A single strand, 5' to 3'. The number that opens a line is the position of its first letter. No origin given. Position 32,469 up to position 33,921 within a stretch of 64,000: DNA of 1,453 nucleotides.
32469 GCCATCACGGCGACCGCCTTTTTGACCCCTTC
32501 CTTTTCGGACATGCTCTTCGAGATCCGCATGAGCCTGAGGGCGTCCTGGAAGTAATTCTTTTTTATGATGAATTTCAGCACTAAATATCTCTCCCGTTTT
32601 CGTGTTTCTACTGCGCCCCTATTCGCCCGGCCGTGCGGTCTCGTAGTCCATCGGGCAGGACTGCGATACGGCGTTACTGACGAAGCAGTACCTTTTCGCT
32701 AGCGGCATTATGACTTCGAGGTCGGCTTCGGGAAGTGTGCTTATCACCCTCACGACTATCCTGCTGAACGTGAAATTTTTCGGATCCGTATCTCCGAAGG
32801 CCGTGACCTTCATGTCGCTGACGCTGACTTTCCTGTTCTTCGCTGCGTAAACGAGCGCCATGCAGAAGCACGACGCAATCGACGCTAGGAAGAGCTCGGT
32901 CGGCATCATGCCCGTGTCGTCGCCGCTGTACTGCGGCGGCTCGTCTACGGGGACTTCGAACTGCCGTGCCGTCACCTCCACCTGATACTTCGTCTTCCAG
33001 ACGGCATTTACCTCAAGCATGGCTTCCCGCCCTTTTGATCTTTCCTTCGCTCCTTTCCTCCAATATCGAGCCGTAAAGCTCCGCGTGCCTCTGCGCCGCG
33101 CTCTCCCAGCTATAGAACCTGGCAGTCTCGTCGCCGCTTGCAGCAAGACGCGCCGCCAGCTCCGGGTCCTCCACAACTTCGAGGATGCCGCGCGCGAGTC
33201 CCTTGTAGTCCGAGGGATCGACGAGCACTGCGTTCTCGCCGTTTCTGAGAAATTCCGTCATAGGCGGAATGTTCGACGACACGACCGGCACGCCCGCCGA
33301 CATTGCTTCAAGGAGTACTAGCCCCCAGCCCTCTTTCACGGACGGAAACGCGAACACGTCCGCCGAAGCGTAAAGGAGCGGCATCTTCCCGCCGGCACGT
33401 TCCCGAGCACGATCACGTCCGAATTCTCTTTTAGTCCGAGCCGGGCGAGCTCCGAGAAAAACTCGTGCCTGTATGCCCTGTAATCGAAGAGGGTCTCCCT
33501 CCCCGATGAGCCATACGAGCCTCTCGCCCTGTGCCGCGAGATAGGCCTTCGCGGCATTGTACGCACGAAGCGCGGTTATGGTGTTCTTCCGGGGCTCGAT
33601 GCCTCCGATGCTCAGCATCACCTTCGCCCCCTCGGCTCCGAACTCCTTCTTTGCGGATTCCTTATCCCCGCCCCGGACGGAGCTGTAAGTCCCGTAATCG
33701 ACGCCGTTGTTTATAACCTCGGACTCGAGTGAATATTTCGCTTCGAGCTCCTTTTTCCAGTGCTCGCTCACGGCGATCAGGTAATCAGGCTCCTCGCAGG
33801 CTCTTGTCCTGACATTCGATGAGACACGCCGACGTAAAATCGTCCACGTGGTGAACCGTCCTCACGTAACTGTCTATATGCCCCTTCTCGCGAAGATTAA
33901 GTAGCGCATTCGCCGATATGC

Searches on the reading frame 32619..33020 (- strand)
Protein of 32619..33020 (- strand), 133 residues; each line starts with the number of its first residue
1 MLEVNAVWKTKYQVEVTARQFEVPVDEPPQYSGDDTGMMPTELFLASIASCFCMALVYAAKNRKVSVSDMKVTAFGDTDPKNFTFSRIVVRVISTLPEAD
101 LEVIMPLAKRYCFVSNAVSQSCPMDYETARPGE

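Call 4: search_protein_families(library=pfam, proteins=[window:32619-33020:-], max_evalue=0.01)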
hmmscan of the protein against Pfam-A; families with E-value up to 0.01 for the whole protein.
window:32619-33020:- (133 aa): 1 family
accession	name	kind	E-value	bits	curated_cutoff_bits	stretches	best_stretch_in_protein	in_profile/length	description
PF02566.24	OsmC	-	2.3e-19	70.1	27.5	1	33-126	1-99/100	OsmC-like protein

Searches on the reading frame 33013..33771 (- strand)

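Call 4: search_protein_families(library=pfam, proteins=[window:33013-33771:-], max_evalue=0.01)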
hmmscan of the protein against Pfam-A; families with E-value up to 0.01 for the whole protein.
window:33013-33771:- (252 aa): 5 families
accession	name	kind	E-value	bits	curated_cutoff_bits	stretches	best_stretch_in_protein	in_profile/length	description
PF00534.26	Glycos_transf_1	-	1.2e-26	93.8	26.4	1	129-213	85-169/172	Glycosyl transferases group 1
PF13692.12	Glyco_trans_1_4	-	2.5e-21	76.8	27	1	50-202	2-142/142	Glycosyl transferases group 1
PF20706.3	GT4-conflict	-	1.1e-09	38.3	26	1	133-227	278-383/385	Family 4 Glycosyltransferase in conflict systems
PF13524.12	Glyco_trans_1_2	-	5.7e-07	30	25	1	120-226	30-139/144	Glycosyl transferase-like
PF02604.26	PhdYeFM_antitox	-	0.0004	20.5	29.8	1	176-217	32-72/74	Antitoxin Phd_YefM, type II toxin-antitoxin system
